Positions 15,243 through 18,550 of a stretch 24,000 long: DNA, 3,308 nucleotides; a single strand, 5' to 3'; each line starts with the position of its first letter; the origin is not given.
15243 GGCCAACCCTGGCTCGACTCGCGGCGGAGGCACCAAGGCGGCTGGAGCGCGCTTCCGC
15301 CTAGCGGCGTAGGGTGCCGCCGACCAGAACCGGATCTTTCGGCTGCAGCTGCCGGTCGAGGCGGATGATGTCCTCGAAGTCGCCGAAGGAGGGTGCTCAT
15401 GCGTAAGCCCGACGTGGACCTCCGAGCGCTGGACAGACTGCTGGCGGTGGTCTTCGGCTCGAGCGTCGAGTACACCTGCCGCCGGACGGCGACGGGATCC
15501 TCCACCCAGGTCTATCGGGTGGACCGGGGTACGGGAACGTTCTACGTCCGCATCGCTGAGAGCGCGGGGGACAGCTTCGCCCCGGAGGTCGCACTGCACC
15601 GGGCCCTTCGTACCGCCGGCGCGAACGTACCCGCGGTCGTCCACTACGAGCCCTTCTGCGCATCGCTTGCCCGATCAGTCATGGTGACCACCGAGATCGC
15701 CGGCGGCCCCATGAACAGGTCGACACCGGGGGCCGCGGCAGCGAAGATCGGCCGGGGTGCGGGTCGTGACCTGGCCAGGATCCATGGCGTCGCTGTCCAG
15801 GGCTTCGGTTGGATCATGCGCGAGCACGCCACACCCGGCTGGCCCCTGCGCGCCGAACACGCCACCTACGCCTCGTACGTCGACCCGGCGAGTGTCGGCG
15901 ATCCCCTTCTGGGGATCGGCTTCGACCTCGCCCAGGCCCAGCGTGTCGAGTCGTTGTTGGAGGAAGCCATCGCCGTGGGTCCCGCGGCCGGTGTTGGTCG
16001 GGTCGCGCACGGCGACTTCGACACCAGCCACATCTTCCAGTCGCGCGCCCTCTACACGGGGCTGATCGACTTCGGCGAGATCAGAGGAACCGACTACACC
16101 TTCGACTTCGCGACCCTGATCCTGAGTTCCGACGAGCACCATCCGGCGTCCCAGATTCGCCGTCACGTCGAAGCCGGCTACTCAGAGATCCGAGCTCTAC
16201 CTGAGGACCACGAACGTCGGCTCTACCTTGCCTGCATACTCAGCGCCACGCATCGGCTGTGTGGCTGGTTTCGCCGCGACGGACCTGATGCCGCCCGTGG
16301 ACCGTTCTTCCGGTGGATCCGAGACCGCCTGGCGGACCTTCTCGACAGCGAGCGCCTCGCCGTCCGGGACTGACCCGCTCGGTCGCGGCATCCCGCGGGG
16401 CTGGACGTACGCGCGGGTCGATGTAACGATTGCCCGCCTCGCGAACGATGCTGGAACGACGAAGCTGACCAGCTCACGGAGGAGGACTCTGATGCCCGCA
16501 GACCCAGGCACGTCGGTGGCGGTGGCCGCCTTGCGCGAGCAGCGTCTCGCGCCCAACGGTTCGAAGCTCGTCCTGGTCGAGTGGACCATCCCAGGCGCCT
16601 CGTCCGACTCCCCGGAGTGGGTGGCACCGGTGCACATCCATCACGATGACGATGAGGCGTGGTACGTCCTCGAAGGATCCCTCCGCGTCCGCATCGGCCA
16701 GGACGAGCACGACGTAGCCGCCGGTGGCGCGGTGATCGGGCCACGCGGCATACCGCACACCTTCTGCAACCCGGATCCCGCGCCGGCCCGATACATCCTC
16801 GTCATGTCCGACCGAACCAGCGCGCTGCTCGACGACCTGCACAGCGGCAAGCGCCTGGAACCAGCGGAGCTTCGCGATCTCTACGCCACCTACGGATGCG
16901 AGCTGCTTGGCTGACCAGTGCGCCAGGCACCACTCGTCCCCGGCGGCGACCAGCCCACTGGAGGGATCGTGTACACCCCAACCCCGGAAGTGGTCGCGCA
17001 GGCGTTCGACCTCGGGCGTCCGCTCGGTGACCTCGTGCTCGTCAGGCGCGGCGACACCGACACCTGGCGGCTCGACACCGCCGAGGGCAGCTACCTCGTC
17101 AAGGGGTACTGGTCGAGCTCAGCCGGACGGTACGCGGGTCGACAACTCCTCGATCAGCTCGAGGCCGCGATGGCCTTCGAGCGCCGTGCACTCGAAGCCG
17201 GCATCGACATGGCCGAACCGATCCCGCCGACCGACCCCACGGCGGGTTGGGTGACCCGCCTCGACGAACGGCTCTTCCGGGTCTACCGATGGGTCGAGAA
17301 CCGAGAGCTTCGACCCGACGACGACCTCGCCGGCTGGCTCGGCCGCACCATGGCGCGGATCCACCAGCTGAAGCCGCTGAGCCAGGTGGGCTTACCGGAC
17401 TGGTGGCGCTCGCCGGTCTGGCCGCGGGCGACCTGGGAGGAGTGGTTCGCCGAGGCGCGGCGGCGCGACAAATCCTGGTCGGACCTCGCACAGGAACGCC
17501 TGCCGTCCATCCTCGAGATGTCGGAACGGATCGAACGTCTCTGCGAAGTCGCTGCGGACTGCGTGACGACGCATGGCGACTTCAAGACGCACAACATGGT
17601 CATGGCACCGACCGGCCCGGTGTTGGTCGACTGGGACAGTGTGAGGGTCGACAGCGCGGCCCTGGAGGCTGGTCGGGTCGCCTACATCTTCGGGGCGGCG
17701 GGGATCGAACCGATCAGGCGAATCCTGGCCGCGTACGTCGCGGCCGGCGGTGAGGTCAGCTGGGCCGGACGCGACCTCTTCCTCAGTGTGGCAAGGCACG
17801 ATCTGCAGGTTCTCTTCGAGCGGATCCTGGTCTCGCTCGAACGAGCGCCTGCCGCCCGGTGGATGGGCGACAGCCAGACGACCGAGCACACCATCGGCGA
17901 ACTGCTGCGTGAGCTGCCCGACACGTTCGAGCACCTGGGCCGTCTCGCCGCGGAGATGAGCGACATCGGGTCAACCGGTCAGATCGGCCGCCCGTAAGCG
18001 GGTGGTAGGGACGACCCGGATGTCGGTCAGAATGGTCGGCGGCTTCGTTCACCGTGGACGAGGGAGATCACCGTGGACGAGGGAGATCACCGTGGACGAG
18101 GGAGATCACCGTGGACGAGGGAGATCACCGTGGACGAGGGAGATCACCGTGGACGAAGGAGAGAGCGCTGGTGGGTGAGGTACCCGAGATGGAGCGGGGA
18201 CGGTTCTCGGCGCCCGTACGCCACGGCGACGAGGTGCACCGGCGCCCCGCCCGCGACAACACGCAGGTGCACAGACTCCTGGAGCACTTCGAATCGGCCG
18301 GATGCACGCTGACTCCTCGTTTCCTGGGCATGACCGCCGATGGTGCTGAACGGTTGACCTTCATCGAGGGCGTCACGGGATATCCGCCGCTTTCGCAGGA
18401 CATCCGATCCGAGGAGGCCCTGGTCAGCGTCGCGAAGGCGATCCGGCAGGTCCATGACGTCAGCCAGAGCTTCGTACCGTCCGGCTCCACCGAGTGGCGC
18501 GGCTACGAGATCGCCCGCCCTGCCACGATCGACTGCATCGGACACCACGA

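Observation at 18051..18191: Perfect 19-bp x5 tandem repeat in which every unit is a Shine-Dalgarno-plus-GTG initiation module, abutting the start of APH-4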

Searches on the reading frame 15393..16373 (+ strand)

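Call 7: search_protein_families(library=pfam, proteins=[window:15393-16373:+])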
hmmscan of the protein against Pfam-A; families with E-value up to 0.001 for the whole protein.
window:15393-16373:+ (326 aa): 1 family
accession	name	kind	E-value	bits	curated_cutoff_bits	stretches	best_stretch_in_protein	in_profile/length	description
PF01636.29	APH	-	6e-20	72.5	23.2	1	29-262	2-229/239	Phosphotransferase enzyme family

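Call 47: search_protein_families(library=ncbifam, proteins=[window:15393-16373:+], max_evalue=0.001)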
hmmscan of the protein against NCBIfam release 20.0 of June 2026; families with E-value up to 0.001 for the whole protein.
window:15393-16373:+ (326 aa): 2 families
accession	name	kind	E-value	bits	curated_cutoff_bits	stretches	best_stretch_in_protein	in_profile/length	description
NF033068.1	APH_3p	equivalog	1.4e-09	37.8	205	1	27-245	12-218/255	APH(3') family aminoglycoside O-phosphotransferase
NF032896.1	APH_3pp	equivalog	0.00073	19.1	325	0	35-279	10-246/254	APH(3'') family aminoglycoside O-phosphotransferase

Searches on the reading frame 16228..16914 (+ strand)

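Call 7: search_protein_families(library=pfam, proteins=[window:16228-16914:+])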
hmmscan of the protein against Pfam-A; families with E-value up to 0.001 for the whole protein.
window:16228-16914:+ (228 aa): 3 families
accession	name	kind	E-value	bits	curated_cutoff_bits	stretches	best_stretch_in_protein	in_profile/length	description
PF07883.17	Cupin_2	-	1.1e-14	54.3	27.2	1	129-192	7-69/70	Cupin domain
PF02311.25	AraC_binding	-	0.00012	22.3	21.1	1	129-209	12-93/135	AraC-like ligand binding domain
PF00190.28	Cupin_1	-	0.00059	19.9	22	1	133-196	46-116/151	Cupin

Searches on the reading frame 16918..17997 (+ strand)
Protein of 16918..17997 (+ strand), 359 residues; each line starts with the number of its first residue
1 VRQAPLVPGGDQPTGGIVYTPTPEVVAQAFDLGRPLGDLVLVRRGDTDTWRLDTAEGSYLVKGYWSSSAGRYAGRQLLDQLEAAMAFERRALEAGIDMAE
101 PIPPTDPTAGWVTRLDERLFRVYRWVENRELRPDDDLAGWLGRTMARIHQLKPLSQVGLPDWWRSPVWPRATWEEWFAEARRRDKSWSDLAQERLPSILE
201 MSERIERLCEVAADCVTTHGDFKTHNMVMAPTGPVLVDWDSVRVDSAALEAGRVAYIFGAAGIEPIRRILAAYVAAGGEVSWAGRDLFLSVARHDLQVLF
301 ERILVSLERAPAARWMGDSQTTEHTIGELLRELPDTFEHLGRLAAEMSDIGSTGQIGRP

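Call 7: search_protein_families(library=pfam, proteins=[window:16918-17997:+])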
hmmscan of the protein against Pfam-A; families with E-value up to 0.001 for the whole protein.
window:16918-17997:+ (359 aa): 1 family
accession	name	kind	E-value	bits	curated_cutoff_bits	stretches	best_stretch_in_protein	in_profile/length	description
PF01636.29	APH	-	2e-15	57.7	23.2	1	47-274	11-230/239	Phosphotransferase enzyme family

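Call 12: find_encoding_contigs(protein=window:16918-17997:+, flank=6000, max_places=10)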
Protein window:16918-17997:+ (359 aa): no gene with exactly this product is on record in the collection.

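Call 47: search_protein_families(library=ncbifam, proteins=[window:16918-17997:+], max_evalue=0.001)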
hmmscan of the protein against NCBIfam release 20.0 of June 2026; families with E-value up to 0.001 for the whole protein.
window:16918-17997:+ (359 aa): 2 families
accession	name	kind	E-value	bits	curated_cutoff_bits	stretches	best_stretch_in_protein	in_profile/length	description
NF008738.0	PRK11768.1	equivalog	6e-05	22.6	194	1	88-247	75-228/327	serine/threonine protein kinase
NF038156.1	lant_syn_V_LxmK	equivalog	0.00047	19.3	315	1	133-254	108-230/347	class V lanthionine synthetase subunit LxmK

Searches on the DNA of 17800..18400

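Call 51: search_rna_families(source=window, start=17800, end=18400, threshold=evalue, max_evalue=1)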
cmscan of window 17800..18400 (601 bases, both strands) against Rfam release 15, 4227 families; matches with E-value up to 1: 0.
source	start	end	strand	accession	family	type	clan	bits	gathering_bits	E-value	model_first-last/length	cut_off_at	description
